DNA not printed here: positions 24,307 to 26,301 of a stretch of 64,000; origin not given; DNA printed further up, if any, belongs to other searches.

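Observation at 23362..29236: Co-regulated SDR / HACL-like ThDP enzyme / MFS / SDR / TetR cluster next to xsc: candidate undescribed sulfonate feeder pathway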

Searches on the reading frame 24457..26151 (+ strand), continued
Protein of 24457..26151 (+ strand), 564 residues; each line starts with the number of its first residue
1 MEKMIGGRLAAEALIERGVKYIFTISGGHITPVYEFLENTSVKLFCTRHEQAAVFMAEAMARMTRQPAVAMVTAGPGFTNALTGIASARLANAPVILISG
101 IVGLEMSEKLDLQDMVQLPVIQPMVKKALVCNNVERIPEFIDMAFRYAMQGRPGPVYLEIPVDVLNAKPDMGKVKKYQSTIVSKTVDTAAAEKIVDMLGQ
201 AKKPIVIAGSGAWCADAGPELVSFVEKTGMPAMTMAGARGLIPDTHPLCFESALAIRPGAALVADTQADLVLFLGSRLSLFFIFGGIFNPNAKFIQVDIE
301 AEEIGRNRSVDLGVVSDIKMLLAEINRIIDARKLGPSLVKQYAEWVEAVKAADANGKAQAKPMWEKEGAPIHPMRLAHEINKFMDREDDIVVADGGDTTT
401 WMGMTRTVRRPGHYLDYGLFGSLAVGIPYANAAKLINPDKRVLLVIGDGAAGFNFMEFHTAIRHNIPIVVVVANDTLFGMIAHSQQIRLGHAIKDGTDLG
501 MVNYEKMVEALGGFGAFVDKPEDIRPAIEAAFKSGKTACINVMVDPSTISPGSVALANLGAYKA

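Call 29: search_protein_families(library=ncbifam, proteins=[L001:7380-9140:+, L075:15068-16798:+, L003:13096-14118:+, L016:7779-9500:+], max_evalue=1e-60)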
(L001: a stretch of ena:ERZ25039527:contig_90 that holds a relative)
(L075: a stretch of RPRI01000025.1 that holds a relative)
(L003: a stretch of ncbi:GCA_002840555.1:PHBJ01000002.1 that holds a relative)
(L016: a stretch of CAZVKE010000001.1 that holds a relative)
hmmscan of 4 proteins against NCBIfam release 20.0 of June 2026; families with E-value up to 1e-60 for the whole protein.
L001:7380-9140:+ (586 aa): 37 families (the best 25 are shown)
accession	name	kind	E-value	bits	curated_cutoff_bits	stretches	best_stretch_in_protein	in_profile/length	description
TIGR03457.1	sulphoacet_xsc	equivalog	3.6e-256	851.1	676.4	1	5-570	1-579/579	sulfoacetaldehyde acetyltransferase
NF005713.0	PRK07525.1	subfamily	2e-255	848.8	620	1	2-575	2-590/592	sulfoacetaldehyde acetyltransferase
TIGR00118.1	acolac_lg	equivalog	3.1e-119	399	538.35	1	6-554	1-542/557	biosynthetic-type acetolactate synthase large subunit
NF004919.0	PRK06276.1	equivalog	2.5e-115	386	866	1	6-551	1-543/582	acetolactate synthase large subunit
NF004710.0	PRK06048.1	equivalog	5.2e-110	368.5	976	1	3-554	5-545/561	acetolactate synthase large subunit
NF005039.0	PRK06456.1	equivalog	8e-96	321.8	868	1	9-554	5-552/572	acetolactate synthase large subunit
NF006052.0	PRK08199.1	subfamily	3e-95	319.7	539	1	5-553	7-544/559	thiamine pyrophosphate protein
NF005651.0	PRK07418.1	subfamily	7.9e-95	318.3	942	1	3-547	16-560/617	acetolactate synthase large subunit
NF005860.0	PRK07789.1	equivalog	8.6e-93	311.7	881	1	3-548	31-580/615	acetolactate synthase large subunit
NF005058.0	PRK06466.1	equivalog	5.8e-92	309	951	1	6-548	4-549/574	acetolactate synthase 3 large subunit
NF006122.0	PRK08266.1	subfamily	1.2e-91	307.9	571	1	4-555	2-533/543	hypothetical protein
NF006581.0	PRK09107.1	equivalog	2.9e-91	306.6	974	1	3-549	8-556/595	acetolactate synthase 3 large subunit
NF006377.0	PRK08611.1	equivalog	5.7e-90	302.5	742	1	5-550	3-533/576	pyruvate oxidase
NF006319.0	PRK08527.1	equivalog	1.2e-89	301.2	905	1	5-548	3-540/565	acetolactate synthase large subunit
NF005824.0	PRK07710.1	equivalog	2e-89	300.5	976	1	3-547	14-549/573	acetolactate synthase large subunit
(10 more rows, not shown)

L075:15068-16798:+ (576 aa): 33 families (the best 25 are shown)
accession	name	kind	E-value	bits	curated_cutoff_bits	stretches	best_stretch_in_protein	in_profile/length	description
NF005713.0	PRK07525.1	subfamily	1.3e-252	839.5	620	1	2-574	2-589/592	sulfoacetaldehyde acetyltransferase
TIGR03457.1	sulphoacet_xsc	equivalog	1.9e-221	736.5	676.4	1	5-570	1-579/579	sulfoacetaldehyde acetyltransferase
TIGR00118.1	acolac_lg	equivalog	3.2e-98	329.6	538.35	1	6-551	1-541/557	biosynthetic-type acetolactate synthase large subunit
NF004919.0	PRK06276.1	equivalog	1.3e-97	327.5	866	1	6-550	1-544/582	acetolactate synthase large subunit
NF004710.0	PRK06048.1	equivalog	1.4e-94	317.6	976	1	4-551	6-544/561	acetolactate synthase large subunit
NF005039.0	PRK06456.1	equivalog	2.9e-92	310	868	1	9-548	5-548/572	acetolactate synthase large subunit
NF005860.0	PRK07789.1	equivalog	1.1e-85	288.3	881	1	3-545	31-579/615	acetolactate synthase large subunit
NF006122.0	PRK08266.1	subfamily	1.7e-85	287.6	571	1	5-549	3-529/543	hypothetical protein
NF006052.0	PRK08199.1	subfamily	5.9e-85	285.6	539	1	5-545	7-538/559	thiamine pyrophosphate protein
NF006524.0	PRK08978.1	equivalog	9.5e-81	271.7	738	1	8-550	3-530/548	acetolactate synthase 2 catalytic subunit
NF006319.0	PRK08527.1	equivalog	9.1e-79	265.4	905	1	5-552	3-546/565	acetolactate synthase large subunit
NF005058.0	PRK06466.1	equivalog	6.8e-76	255.9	951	1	6-552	4-555/574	acetolactate synthase 3 large subunit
NF005651.0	PRK07418.1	subfamily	1e-74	251.9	942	1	4-549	17-564/617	acetolactate synthase large subunit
NF006377.0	PRK08611.1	equivalog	1.7e-74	251.5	742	1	5-548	3-533/576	pyruvate oxidase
NF006016.1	PRK08155.1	equivalog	3.6e-72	243.6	870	1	5-551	2-539/554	acetolactate synthase large subunit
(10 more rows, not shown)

L003:13096-14118:+ (340 aa): 0 families

L016:7779-9500:+ (574 aa): 38 families (the best 25 are shown)
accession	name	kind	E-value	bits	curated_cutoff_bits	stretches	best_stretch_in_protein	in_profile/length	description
NF005713.0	PRK07525.1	subfamily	4.4e-257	854.2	620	1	2-571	4-588/592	sulfoacetaldehyde acetyltransferase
TIGR03457.1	sulphoacet_xsc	equivalog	1e-231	770.3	676.4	1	3-568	1-579/579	sulfoacetaldehyde acetyltransferase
NF004710.0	PRK06048.1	equivalog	6.9e-108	361.5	976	1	2-549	6-544/561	acetolactate synthase large subunit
NF004919.0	PRK06276.1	equivalog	1.8e-107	360.1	866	1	4-544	1-540/582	acetolactate synthase large subunit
NF005039.0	PRK06456.1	equivalog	1.9e-107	360.2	868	1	7-543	5-545/572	acetolactate synthase large subunit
TIGR00118.1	acolac_lg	equivalog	2e-107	360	538.35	1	4-549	1-541/557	biosynthetic-type acetolactate synthase large subunit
NF005860.0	PRK07789.1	equivalog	3.5e-94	316.3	881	1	2-548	32-584/615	acetolactate synthase large subunit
NF006122.0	PRK08266.1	subfamily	1.2e-92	311.2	571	1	1-545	1-527/543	hypothetical protein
NF006052.0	PRK08199.1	subfamily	1.5e-92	310.7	539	1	3-543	7-538/559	thiamine pyrophosphate protein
NF006524.0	PRK08978.1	equivalog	1.9e-91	307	738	1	6-548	3-530/548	acetolactate synthase 2 catalytic subunit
NF006319.0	PRK08527.1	equivalog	1.2e-89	301.3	905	1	1-549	1-545/565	acetolactate synthase large subunit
NF006377.0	PRK08611.1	equivalog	1.8e-83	281.1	742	1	1-545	1-532/576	pyruvate oxidase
NF005058.0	PRK06466.1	equivalog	4.6e-83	279.6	951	1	2-532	2-536/574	acetolactate synthase 3 large subunit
TIGR02720.1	pyruv_oxi_spxB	equivalog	1.6e-82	277.8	637.85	1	7-563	2-552/575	pyruvate oxidase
NF005651.0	PRK07418.1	subfamily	2.5e-82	277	942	1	3-547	18-564/617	acetolactate synthase large subunit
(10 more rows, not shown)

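Call 32: search_protein_families(library=pfam, proteins=[L070:11733-13238:+, L081:11788-13611:+, L083:8097-9092:+, L083:11767-13275:+, L027:15192-16382:+, L027:17680-19140:+, L054:13715-15052:-, L054:14964-16115:-, L054:16170-17981:-, L080:7603-8424:+])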
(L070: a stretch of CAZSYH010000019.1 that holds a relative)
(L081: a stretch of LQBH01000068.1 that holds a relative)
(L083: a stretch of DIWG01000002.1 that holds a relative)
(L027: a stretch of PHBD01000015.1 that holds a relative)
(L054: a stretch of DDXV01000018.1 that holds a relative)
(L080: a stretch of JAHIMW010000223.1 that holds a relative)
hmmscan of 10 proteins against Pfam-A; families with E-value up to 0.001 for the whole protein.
L070:11733-13238:+ (501 aa): 2 families
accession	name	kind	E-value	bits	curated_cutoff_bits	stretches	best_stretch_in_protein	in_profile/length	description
PF00939.25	Na_sulph_symp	-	1.2e-57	196.4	27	1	31-493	7-461/472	Sodium:sulfate symporter transmembrane region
PF03600.22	CitMHS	-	1.3e-38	133.4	31.9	1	74-417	1-306/336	Citrate transporter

L081:11788-13611:+ (607 aa): 2 families
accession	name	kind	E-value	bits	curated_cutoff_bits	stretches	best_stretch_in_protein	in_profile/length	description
PF01314.23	AFOR_C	-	2.7e-108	363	27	1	219-602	3-385/385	Aldehyde ferredoxin oxidoreductase, domains 2 & 3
PF02730.20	AFOR_N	-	2.8e-67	226.8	29.8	1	6-206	1-198/199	Aldehyde ferredoxin oxidoreductase, N-terminal domain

L083:8097-9092:+ (331 aa): 2 families
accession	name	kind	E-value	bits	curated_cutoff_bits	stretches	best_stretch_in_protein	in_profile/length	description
PF01869.26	BcrAD_BadFG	-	1.2e-64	218.9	31.5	1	81-328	2-271/271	BadF/BadG/BcrA/BcrD ATPase family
PF02782.22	FGGY_C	-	3.8e-05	24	27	1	260-328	122-194/198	FGGY family of carbohydrate kinases, C-terminal domain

L083:11767-13275:+ (502 aa): 2 families
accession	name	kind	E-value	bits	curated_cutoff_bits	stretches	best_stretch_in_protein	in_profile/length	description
PF11794.13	HpaB_N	-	1.4e-79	268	35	1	3-267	1-270/270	4-hydroxyphenylacetate 3-hydroxylase N terminal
PF03241.18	HpaB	-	2e-55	187.5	25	1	278-484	5-202/202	4-hydroxyphenylacetate 3-hydroxylase C terminal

L027:15192-16382:+ (396 aa): 2 families
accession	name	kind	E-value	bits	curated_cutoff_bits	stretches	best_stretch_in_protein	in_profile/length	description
PF01077.27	NIR_SIR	-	1.6e-39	135.3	27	1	153-368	1-152/158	Nitrite and sulphite reductase 4Fe-4S domain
PF03460.22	NIR_SIR_ferr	-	3.5e-06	27.1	24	1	84-145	9-68/69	Nitrite/Sulfite reductase ferredoxin-like half domain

L027:17680-19140:+ (486 aa): 3 families
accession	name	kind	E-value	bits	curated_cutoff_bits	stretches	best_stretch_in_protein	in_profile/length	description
PF07685.20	GATase_3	-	7.3e-40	137.1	27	1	253-444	1-193/196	CobB/CobQ-like glutamine amidotransferase domain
PF01656.29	CbiA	-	4.4e-17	62.6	25.4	1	8-187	1-116/125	CobQ/CobB/MinD/ParA nucleotide binding domain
PF13500.12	AAA_26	-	2e-13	51.1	27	1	82-185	97-193/198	AAA domain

L054:13715-15052:- (445 aa): 0 families

L054:14964-16115:- (383 aa): 0 families

L054:16170-17981:- (603 aa): 0 families

L080:7603-8424:+ (273 aa): 1 family
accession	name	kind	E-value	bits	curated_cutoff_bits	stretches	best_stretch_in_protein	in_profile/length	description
PF01678.24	DAP_epimerase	-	1.3e-48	164.5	34.7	2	5-113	1-108/121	Diaminopimelate epimerase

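Call 35: search_solved_structures(query=L003:13096-14118:+, max_evalue=1e-25)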
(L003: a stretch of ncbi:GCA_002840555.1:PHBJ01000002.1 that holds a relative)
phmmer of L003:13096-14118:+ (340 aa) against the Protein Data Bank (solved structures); distinct sequences matched with E-value up to 1e-25: 7.
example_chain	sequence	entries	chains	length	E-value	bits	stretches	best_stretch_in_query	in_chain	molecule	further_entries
4ej6_A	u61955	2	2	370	8e-37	130.2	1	17-323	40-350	Putative zinc-binding dehydrogenase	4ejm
2dfv_A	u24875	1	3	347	1.2e-31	113.2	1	12-312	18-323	Probable L-threonine 3-dehydrogenase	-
2d8a_A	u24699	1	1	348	1.2e-31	113.2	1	12-312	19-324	Probable L-threonine 3-dehydrogenase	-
2dq4_A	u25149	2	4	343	2.8e-28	102.1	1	11-334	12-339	L-threonine 3-dehydrogenase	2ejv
3gfb_A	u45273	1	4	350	6.2e-28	101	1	11-309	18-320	L-threonine 3-dehydrogenase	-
6dkh_A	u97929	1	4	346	2.8e-27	98.8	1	13-332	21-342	L-idonate 5-dehydrogenase (NAD(P)(+))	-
6isv_A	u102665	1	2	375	7.8e-27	97.4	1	5-265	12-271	Acetophenone reductase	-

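Call 38: search_solved_structures(query=window:24457-26151:+, max_evalue=1e-60, show_alignments=1)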
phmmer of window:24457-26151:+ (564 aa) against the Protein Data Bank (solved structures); distinct sequences matched with E-value up to 1e-60: 27.
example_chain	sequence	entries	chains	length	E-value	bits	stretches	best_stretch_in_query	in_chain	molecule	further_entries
8vzc_A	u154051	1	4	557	5.2e-76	259.6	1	3-544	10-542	Oxalyl-CoA decarboxylase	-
8vzf_A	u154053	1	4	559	5.3e-76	259.6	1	3-544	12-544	2-Hydroxyacyl-CoA Lyase/Synthase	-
8vza_A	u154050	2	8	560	5.3e-76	259.6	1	3-544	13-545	2-Hydroxyacyl-CoA lyase/Synthase | Oxalyl-CoA decarboxylase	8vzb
8vzj_A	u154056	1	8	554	1.3e-74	255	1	3-547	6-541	Oxalyl-CoA decarboxylase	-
8vzd_A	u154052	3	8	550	2.6e-72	247.5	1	4-545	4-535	2-Hydroxyacyl-CoA Lyase/Synthase TbHACS | Oxalyl-CoA decarboxylase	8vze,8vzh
6xn8_A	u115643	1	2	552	1.5e-71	244.9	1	5-546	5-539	2-hydroxyacyl-CoA lyase 1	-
7pt3_A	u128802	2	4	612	2.3e-70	241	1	8-553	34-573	2-hydroxyacyl-CoA lyase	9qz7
9qz5_A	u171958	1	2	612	3.1e-70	240.6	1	8-553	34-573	2-hydroxyacyl-CoA lyase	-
7pt2_A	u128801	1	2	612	4e-70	240.2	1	8-553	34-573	2-hydroxyacyl-CoA lyase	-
7pt1_A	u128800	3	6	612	4.3e-70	240.1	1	8-553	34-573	2-hydroxyacyl-CoA lyase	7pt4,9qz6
9qz4_A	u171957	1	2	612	4.4e-70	240.1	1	8-553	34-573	2-hydroxyacyl-CoA lyase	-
8vzk_A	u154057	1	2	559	7.5e-70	239.3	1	6-547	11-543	Oxalyl-CoA decarboxylase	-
3iae_A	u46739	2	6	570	2e-67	231.3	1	3-558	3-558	Benzaldehyde lyase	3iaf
2ag0_A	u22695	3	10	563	2.2e-67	231.2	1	3-557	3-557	benzaldehyde lyase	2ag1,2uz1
3d7k_A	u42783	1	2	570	2.3e-67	231.1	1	3-558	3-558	Benzaldehyde lyase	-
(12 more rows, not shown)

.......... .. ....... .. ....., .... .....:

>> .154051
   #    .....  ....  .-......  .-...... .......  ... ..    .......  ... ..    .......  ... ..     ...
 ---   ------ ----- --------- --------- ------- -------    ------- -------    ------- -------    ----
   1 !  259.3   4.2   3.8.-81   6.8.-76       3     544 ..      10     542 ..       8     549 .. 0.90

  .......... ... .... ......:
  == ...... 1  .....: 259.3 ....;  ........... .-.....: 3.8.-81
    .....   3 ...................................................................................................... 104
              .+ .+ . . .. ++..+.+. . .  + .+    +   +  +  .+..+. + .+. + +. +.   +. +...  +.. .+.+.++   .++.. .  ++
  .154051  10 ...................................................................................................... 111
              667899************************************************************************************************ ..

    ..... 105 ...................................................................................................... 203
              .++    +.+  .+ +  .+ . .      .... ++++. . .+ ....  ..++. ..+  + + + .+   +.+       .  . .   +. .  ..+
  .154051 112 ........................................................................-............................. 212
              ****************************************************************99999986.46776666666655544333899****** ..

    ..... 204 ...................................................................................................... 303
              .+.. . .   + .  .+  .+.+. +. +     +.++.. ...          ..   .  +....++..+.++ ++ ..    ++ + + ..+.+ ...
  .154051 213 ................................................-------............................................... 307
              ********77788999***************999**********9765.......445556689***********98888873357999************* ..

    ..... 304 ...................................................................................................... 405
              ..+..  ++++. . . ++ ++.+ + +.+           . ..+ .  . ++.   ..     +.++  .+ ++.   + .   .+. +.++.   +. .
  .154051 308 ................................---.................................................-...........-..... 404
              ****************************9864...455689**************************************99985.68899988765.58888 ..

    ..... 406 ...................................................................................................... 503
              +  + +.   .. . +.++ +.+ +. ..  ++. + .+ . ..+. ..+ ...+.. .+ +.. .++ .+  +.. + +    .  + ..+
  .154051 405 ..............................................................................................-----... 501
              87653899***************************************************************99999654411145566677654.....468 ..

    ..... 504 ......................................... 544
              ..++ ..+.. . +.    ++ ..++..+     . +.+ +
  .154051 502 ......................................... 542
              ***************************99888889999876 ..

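Call 48: search_protein_families(library=pfam, proteins=[L018:14593-15168:+, L018:15195-16013:-, L018:16642-16977:-, L018:17140-17454:+, L018:17471-18682:+, L018:18654-20030:+, L018:20119-21633:+, L066:17866-19038:-, L066:16770-17837:-], max_evalue=0.001)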
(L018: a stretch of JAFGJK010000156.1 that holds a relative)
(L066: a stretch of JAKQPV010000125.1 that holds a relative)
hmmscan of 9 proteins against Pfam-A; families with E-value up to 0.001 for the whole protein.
L018:14593-15168:+ (191 aa): 2 families
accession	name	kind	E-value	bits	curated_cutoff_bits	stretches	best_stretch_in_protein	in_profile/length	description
PF00856.33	SET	-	3.7e-11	43.8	22.4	1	53-161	1-105/105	SET domain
PF21549.2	PRDM2_PR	-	3.2e-06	27.3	27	1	44-166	3-118/123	PR domain zinc finger protein 2, PR domain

L018:15195-16013:- (272 aa): 3 families
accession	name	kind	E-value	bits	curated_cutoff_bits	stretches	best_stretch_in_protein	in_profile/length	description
PF00106.31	adh_short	-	2.2e-48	164.8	26.6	1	8-203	1-193/195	short chain dehydrogenase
PF13561.12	adh_short_C2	-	1.1e-31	110.7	27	1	17-205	6-189/236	Enoyl-(Acyl carrier protein) reductase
PF08659.16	KR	-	2.5e-11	44.3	22.6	1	11-165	4-155/180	KR domain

L018:16642-16977:- (111 aa): 0 families

L018:17140-17454:+ (104 aa): 4 families
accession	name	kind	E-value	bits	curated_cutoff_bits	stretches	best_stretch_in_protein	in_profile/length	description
PF03551.20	PadR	-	8e-17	61.5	27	1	18-88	1-75/75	Transcriptional regulator PadR-like family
PF13601.12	HTH_34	-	9.1e-06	26.2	27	1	42-88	25-71/80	Winged helix DNA-binding domain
PF01475.25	FUR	-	5.1e-05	23.9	23.1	1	29-102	27-98/121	Ferric uptake regulator family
PF02334.22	RTP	-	0.00018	22.4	26.7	1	12-88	8-91/113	Replication terminator protein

L018:17471-18682:+ (403 aa): 2 families
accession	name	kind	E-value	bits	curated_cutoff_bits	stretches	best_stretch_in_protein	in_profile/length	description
PF00155.27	Aminotran_1_2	-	5.8e-70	236.7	19.7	1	31-395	2-361/361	Aminotransferase class I and II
PF01041.23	DegT_DnrJ_EryC1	-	5.3e-06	26.3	19.8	1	93-202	43-145/360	DegT/DnrJ/EryC1/StrS aminotransferase family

L018:18654-20030:+ (458 aa): 1 family
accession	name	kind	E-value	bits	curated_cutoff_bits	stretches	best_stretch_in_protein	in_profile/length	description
PF00285.26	Citrate_synt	-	6.7e-138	460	27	1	65-432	1-357/357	Citrate synthase, C-terminal domain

L018:20119-21633:+ (504 aa): 2 families
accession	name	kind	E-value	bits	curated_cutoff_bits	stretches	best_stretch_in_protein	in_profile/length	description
PF19277.4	GPAT_C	-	1.3e-18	67.8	25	1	313-418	18-129/344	Glycerol-3-phosphate acyltransferase C-terminal region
PF01553.26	Acyltransferase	-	9.5e-17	61.5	23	1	136-267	7-131/132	Acyltransferase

L066:17866-19038:- (390 aa): 2 families
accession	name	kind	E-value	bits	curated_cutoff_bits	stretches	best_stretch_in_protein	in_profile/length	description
PF01077.27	NIR_SIR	-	9.9e-41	139.3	27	1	153-369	1-151/158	Nitrite and sulphite reductase 4Fe-4S domain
PF03460.22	NIR_SIR_ferr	-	2e-09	37.5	24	1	81-145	6-68/69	Nitrite/Sulfite reductase ferredoxin-like half domain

L066:16770-17837:- (355 aa): 6 families
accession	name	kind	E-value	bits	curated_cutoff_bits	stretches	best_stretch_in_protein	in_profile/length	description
PF01077.27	NIR_SIR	-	1.6e-38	132.1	27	1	115-333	2-155/158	Nitrite and sulphite reductase 4Fe-4S domain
PF03460.22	NIR_SIR_ferr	-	1.7e-12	47.4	24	1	41-106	2-68/69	Nitrite/Sulfite reductase ferredoxin-like half domain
PF12838.12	Fer4_7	-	1.1e-06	29.5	27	1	208-245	10-50/52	4Fe-4S dicluster domain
PF00037.32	Fer4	-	3e-05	24.1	21.1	1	226-245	1-20/24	4Fe-4S binding domain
PF25160.1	LdpA_Fe-S-bd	-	0.00011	22.3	27.6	1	201-245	5-40/49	LdpA Fe-S cluster-binding domain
PF13237.11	Fer4_10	-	0.00045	20.5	25.5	1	208-244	17-53/53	4Fe-4S dicluster domain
